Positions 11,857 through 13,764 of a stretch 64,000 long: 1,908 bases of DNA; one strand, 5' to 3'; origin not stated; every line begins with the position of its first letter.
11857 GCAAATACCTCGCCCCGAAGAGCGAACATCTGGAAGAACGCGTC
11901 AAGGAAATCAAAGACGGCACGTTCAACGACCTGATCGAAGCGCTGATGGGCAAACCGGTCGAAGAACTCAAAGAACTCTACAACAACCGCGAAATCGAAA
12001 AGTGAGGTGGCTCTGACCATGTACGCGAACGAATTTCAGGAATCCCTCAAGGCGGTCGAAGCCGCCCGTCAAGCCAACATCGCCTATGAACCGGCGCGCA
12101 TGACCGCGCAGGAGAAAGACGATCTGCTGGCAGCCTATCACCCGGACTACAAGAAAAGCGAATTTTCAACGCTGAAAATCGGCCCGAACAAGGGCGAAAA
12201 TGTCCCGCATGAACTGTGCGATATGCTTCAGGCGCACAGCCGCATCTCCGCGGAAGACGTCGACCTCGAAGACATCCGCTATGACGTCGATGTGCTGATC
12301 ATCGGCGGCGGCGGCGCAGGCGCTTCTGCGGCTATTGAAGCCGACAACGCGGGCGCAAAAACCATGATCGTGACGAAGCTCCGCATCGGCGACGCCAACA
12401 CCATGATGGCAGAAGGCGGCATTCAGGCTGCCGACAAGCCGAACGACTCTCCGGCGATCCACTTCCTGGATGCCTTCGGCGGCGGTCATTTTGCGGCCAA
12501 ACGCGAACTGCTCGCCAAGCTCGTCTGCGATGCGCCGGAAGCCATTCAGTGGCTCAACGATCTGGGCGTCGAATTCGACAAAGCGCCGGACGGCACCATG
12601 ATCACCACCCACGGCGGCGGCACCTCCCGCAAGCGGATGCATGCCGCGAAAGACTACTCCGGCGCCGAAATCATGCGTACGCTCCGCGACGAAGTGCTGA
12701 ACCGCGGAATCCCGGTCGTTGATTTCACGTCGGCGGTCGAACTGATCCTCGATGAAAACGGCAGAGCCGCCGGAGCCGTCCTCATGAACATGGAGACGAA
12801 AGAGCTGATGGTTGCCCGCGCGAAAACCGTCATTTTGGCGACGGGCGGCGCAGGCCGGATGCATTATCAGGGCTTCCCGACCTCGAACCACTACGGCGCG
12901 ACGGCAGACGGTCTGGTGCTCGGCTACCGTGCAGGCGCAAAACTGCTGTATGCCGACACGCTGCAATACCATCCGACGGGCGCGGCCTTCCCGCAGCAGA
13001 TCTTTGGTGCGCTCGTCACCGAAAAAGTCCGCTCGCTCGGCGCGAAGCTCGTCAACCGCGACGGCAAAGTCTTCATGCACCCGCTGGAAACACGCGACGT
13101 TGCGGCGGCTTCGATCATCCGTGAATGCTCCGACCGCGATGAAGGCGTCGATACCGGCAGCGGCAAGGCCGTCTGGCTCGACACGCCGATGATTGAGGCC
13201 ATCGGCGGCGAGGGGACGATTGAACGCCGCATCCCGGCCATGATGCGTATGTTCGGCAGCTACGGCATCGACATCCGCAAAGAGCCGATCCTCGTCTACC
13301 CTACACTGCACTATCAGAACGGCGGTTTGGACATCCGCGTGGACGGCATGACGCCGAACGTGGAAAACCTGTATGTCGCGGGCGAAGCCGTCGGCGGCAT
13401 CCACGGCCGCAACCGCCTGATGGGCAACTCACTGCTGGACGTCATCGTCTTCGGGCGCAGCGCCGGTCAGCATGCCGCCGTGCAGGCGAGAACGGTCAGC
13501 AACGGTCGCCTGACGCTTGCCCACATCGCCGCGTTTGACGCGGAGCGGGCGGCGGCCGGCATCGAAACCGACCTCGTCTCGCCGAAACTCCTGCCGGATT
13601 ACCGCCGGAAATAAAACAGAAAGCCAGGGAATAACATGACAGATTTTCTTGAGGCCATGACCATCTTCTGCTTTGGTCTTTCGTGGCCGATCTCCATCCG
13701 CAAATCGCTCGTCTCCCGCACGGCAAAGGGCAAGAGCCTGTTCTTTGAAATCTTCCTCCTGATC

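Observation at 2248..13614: Reductive malate->fumarate->succinate genes fused in one operon with an HdrABC/FlxABCD-type module: candidate soluble electron-bifurcating fumarate reductase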

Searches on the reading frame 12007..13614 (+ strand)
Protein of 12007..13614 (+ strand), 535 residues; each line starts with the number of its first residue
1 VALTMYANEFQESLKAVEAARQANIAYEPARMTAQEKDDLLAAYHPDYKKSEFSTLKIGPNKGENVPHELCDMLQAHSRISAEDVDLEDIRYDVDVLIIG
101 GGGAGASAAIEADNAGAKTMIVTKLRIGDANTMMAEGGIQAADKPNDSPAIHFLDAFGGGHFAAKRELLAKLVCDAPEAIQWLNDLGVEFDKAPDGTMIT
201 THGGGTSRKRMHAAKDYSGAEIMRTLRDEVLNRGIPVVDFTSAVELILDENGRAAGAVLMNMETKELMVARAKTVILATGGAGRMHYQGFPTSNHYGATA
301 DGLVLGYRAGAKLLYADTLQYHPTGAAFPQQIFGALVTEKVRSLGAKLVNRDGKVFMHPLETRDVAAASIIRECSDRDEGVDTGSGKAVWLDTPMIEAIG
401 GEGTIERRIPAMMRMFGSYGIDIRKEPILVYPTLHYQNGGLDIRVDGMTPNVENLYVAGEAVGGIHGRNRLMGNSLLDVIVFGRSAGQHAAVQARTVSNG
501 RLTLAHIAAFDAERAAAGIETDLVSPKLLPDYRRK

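Call 5: search_protein_families(library=pfam, proteins=[window:12007-13614:+], max_evalue=0.01)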
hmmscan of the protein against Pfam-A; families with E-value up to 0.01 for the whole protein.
window:12007-13614:+ (535 aa): 8 families
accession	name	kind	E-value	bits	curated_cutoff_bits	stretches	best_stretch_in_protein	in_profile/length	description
PF00890.30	FAD_binding_2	-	9.7e-68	229.7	20.4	1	95-476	1-414/414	FAD binding domain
PF01266.30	DAO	-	7.5e-09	36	27.9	1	95-211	1-102/353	FAD dependent oxidoreductase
PF03486.20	HI0933_like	-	1.9e-07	31.2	50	1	95-461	2-219/244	HI0933-like protein Rossmann domain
PF07992.20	Pyr_redox_2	-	7.9e-06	25.9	26.1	1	95-284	2-112/291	Pyridine nucleotide-disulphide oxidoreductase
PF12831.13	FAD_oxidored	-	1.2e-05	25.3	27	1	95-124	1-30/416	FAD dependent oxidoreductase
PF01494.25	FAD_binding_3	-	0.00021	21.1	22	1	93-126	1-34/349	FAD binding domain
PF01134.28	GIDA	-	0.00024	20.7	22.1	1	95-287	1-158/391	Glucose inhibited division protein A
PF13738.12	Pyr_redox_3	-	0.006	16.3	30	0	97-129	1-34/305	Pyridine nucleotide-disulphide oxidoreductase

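Call 7: search_protein_families(library=ncbifam, proteins=[window:12007-13614:+], max_evalue=0.001)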
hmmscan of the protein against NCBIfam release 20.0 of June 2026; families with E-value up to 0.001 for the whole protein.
window:12007-13614:+ (535 aa): 54 families (the best 25 are shown)
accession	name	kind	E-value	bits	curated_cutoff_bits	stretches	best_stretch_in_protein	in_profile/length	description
NF004900.0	PRK06263.1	equivalog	1.4e-95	321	718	1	92-497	6-407/546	fumarate reductase (CoM/CoB) subunit TfrA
TIGR01812.1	sdhA_frdA_Gneg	subfamily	4.2e-80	269.8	567.3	1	95-501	1-411/568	succinate dehydrogenase or fumarate reductase, flavoprotein subunit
TIGR00551.1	nadB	equivalog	4.7e-79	266.3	452.75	1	94-497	3-392/489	L-aspartate oxidase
NF005866.0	PRK07803.1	equivalog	1.8e-78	264.2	819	2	91-358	6-285/631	fumarate reductase/succinate dehydrogenase flavoprotein subunit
NF005867.0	PRK07804.1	equivalog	1.7e-74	251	639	1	92-499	17-422/548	L-aspartate oxidase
NF005636.0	PRK07395.1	subfamily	2.1e-68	231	723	1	87-490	6-402/560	L-aspartate oxidase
NF005978.0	PRK08071.1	equivalog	3.1e-67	227.2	621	1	95-495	5-389/514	L-aspartate oxidase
NF004724.0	PRK06069.1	subfamily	3.2e-66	223.7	826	1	94-500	6-420/577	succinate dehydrogenase/fumarate reductase flavoprotein subunit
NF005701.0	PRK07512.1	equivalog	6.1e-65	219.5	528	1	94-502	10-405/516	L-aspartate oxidase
NF006567.0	PRK09077.1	equivalog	4e-64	216.8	629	1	92-498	7-413/537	L-aspartate oxidase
TIGR01816.1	sdhA_forward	equivalog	5.7e-64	216.3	727.35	1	94-496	3-417/584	succinate dehydrogenase flavoprotein subunit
NF042982.1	MFR_Fp_SdhA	equivalog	7.9e-64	216.1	1100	1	93-500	47-455/612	8-methylmenaquinol:fumarate reductase flavoprotein subunit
TIGR01813.1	flavo_cyto_c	subfamily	1e-59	202.4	285.45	2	95-376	1-292/444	flavocytochrome c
NF004613.0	PRK05945.1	equivalog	2.5e-59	201.4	824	1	93-494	3-413/575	succinate dehydrogenase/fumarate reductase flavoprotein subunit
NF004820.0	PRK06175.1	equivalog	5.1e-59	200.2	472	1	93-497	4-390/433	L-aspartate oxidase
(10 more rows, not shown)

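Call 10: search_solved_structures(query=window:12019-13614:+, max_evalue=1e-10, show_alignments=2)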
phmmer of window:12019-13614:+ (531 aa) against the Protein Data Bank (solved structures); distinct sequences matched with E-value up to 1e-10: 53.
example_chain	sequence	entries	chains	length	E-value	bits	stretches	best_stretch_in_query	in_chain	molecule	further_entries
7d6v_A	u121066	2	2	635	1.3e-60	209.1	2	87-354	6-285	Succinate dehydrogenase subunit A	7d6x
1nek_A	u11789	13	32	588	6e-49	170.6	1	89-487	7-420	Succinate dehydrogenase flavoprotein subunit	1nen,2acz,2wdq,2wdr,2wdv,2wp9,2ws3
6lum_A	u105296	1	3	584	7.6e-49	170.2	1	86-491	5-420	Succinate dehydrogenase subunit A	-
1chu_A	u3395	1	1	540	1.7e-48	169.1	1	88-485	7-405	PROTEIN (L-ASPARTATE OXIDASE)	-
3p4p_A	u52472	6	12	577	1.8e-48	169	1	88-515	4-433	Fumarate reductase flavoprotein subunit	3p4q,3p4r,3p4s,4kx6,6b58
1kf6_A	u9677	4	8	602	2.2e-48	168.7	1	88-515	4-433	FUMARATE REDUCTASE FLAVOPROTEIN | Fumarate reductase flavoprotein subunit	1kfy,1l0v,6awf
5kxj_A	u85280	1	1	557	3.8e-48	167.9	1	89-484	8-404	L-aspartate oxidase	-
5vpn_A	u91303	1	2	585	4.6e-48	167.6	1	88-515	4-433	Fumarate reductase flavoprotein subunit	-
2b76_A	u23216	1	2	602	5.5e-48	167.4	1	88-515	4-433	Fumarate reductase flavoprotein subunit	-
3cir_A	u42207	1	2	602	1e-47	166.5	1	88-515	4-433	Fumarate reductase flavoprotein subunit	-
1knp_A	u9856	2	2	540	1.6e-47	165.9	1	88-485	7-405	L-aspartate oxidase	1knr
4ysx_A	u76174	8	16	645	1.6e-45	159.3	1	86-483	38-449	Succinate dehydrogenase flavoprotein | Succinate dehydrogenase [ubiquinone] flavoprotein subunit, mitochondrial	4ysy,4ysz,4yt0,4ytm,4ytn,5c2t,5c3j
3vr8_A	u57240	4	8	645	2.2e-45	158.8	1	86-483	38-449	Flavoprotein subunit of complex II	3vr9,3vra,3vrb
8b6g_CA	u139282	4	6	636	1.7e-44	155.9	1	87-484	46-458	Succinate dehydrogenase [ubiquinone] flavoprotein subunit, mitochondrial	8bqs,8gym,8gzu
8gs8_A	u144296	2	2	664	2e-43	152.4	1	86-483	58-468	Succinate dehydrogenase [ubiquinone] flavoprotein subunit, mitochondrial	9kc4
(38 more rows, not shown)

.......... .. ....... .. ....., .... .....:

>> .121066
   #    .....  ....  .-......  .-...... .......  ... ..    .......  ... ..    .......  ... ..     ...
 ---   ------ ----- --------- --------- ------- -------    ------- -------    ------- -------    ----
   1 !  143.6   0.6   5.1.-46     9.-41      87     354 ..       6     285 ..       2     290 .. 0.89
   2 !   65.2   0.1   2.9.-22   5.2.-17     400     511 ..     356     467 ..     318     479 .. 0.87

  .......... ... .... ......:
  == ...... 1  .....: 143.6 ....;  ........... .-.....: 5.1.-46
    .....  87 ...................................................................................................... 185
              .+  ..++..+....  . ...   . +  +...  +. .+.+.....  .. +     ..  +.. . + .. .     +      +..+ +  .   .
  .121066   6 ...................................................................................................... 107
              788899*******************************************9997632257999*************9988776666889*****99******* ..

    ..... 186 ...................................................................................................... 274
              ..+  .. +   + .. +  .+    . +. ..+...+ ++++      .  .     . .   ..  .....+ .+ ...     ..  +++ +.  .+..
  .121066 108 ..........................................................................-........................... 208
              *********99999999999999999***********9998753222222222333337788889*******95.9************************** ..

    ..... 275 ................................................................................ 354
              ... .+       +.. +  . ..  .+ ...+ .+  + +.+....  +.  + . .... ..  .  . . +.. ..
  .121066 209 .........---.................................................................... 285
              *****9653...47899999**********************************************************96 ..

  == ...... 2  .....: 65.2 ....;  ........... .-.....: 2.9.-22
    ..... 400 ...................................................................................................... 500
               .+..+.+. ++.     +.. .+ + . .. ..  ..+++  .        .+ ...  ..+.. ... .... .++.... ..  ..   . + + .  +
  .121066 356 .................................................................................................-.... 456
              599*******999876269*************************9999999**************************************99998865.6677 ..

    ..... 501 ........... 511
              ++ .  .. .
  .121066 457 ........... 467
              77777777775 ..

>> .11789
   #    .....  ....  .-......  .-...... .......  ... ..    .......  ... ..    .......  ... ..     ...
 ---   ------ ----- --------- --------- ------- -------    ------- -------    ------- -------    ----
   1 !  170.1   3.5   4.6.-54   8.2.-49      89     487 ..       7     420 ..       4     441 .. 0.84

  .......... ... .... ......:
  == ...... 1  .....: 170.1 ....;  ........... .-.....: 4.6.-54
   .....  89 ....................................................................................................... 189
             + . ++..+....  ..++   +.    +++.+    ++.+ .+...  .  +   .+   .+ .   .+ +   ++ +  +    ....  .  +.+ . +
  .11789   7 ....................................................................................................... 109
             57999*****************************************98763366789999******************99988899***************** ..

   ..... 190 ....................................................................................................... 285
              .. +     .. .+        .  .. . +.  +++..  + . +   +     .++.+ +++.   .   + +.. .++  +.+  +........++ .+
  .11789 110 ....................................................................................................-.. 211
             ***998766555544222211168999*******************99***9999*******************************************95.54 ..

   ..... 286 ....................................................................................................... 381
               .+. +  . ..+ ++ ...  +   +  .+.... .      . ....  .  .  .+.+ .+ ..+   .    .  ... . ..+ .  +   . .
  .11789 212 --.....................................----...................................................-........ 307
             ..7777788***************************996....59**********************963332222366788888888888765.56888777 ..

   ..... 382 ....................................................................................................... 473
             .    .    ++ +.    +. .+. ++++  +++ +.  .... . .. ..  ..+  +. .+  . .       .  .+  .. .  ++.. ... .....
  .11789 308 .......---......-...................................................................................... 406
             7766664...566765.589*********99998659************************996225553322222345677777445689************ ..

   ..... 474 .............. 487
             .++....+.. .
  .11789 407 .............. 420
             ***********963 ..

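Call 12: find_homologous_proteins(query=window:12019-13614:+, max_evalue=1e-20)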
Query window:12019-13614:+ (531 aa): 8000 proteins with E <= 1e-20 among 8000 candidates; the best 120 are listed.
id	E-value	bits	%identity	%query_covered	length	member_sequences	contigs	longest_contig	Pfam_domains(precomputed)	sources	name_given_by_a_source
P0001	0.0e+0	1227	94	86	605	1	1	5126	PF01266.31,PF00890.31,PF07992.21,PF03486.21,PF12831.14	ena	-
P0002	0.0e+0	1113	92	100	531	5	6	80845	PF01266.31,PF00890.31,PF07992.21,PF03486.21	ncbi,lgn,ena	-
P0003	0.0e+0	1101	92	100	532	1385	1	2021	PF01266.31,PF00890.31,PF07992.21,PF03486.21,PF12831.14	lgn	-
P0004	0.0e+0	1092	91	100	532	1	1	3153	PF01266.31,PF00890.31,PF07992.21,PF03486.21,PF12831.14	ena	-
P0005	0.0e+0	1091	92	100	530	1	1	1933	PF01266.31,PF00890.31,PF07992.21,PF03486.21,PF12831.14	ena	-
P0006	0.0e+0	1090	91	100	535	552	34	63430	PF01266.31,PF00890.31,PF07992.21,PF03486.21,PF12831.14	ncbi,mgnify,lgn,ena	mgnify:FL=1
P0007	0.0e+0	1090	91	100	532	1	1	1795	PF01266.31,PF00890.31,PF07992.21,PF03486.21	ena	-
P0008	0.0e+0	1090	91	100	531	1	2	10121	PF01266.31,PF00890.31,PF07992.21,PF03486.21,PF12831.14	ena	-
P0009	0.0e+0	1090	91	100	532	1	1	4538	PF01266.31,PF00890.31,PF07992.21,PF03486.21,PF12831.14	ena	-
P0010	0.0e+0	1090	91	100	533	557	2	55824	PF01266.31,PF00890.31,PF07992.21,PF03486.21,PF12831.14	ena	-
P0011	0.0e+0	1087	92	100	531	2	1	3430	PF01266.31,PF00890.31,PF07992.21,PF03486.21,PF12831.14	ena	-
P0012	0.0e+0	1086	91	100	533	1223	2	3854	PF01266.31,PF00890.31,PF07992.21,PF03486.21,PF12831.14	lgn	-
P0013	0.0e+0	1079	90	100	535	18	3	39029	PF01266.31,PF00890.31,PF07992.21,PF03486.21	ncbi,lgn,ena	-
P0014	0.0e+0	1079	90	100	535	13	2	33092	PF01266.31,PF00890.31,PF07992.21,PF03486.21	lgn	-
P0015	0.0e+0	1078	91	100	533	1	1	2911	PF01266.31,PF00890.31,PF07992.21,PF03486.21,PF12831.14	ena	-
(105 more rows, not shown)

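Call 18: find_related_loci(query=window:12019-13614:+, collection=genome_contigs, flank=10000)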
Query window:12019-13614:+ (531 aa) in genome_contigs; peptide patterns used: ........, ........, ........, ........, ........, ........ (x = any residue, [..] = any of these).
600 stretches matched a pattern (row limit reached: there are more); 598 encode a relative of the query (tblastn E <= 1e-3); the best 80 are kept; 80 distinct loci.
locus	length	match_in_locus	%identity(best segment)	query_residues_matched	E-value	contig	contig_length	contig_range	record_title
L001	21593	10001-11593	92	1-531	0e+0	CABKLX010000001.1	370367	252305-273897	uncultured Clostridiales bacterium isolate MGYG-HGUT-01271 genome assembly, contig: NODE_1_length_370367_cov_19.2655, wh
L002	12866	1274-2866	92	1-531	0e+0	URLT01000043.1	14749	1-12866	uncultured Clostridiales bacterium isolate UMGS1116 genome assembly, contig: NODE_460_length_14749_cov_5.255, whole geno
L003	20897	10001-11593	90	1-531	0e+0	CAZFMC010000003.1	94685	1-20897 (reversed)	MAG TPA_asm: uncultured Ruminiclostridium sp. isolate SRP313737_co1_220 genome assembly, contig: NODE_389_length_94685_c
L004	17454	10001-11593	91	1-531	0e+0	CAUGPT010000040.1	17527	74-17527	MAG TPA_asm: uncultured Eubacteriales bacterium isolate SRR16279955_bin.51_MetaWRAP_v1.3_MAG genome assembly, contig: ER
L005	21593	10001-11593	89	1-531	0e+0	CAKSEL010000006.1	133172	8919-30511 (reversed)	MAG: uncultured Eubacteriales bacterium isolate REFINED_METABAT215_TOP10_CONTIGS_1500_ASSEMBLY_K77_MERGED__Hadza_MoBio_h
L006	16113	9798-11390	90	1-531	0e+0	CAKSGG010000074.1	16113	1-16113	MAG: uncultured Clostridia bacterium isolate REFINED_METABAT215_TOP10_CONTIGS_1500_ASSEMBLY_K77_MERGED__Hadza_PheChl_Fib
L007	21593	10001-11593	89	1-531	0e+0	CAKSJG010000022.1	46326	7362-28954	MAG: uncultured Clostridia bacterium isolate REFINED_METABAT215_TOP10_CONTIGS_1500_ASSEMBLY_K77_MERGED__Hadza_MoBio_hadz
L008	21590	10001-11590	89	1-530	0e+0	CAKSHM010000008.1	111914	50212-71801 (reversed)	MAG: uncultured Eubacteriales bacterium isolate REFINED_METABAT215_TOP10_CONTIGS_1500_ASSEMBLY_K77_MERGED__Hadza_MoBio_h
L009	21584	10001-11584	90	1-528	0e+0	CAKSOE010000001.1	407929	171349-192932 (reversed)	MAG: uncultured Clostridia bacterium isolate REFINED_METABAT215_TOP10_CONTIGS_1500_ASSEMBLY_K77_MERGED__Hadza_MoBio_hadz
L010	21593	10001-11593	89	1-531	0e+0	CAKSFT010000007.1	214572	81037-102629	MAG: uncultured Clostridia bacterium isolate REFINED_METABAT215_TOP10_CONTIGS_1500_ASSEMBLY_K77_MERGED__Hadza_PheChl_Fib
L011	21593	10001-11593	90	1-531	0e+0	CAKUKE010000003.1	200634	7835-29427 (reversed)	MAG: uncultured Clostridia bacterium isolate REFINED_METABAT215_TOP10_CONTIGS_1500_ASSEMBLY_K77_MERGED__Hadza_PheChl_Fib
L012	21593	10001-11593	91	1-531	0e+0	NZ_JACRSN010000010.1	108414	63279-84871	Yeguia hominis strain NSJ-40 M1_ctg010, whole genome shotgun sequence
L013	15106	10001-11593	90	1-531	0e+0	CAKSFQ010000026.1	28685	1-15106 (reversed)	MAG: uncultured Clostridia bacterium isolate REFINED_METABAT215_TOP10_CONTIGS_1500_ASSEMBLY_K77_MERGED__Hadza_MoBio_C-RE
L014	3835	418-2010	89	1-531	0e+0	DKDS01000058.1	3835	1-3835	MAG TPA_asm: Ruminococcaceae bacterium UBA6842 UBA6842_contig_18116, whole genome shotgun sequence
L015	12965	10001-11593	89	1-531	0e+0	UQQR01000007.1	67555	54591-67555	uncultured Ruminococcaceae bacterium isolate UMGS538 genome assembly, contig: NODE_315_length_67555_cov_5.817526, whole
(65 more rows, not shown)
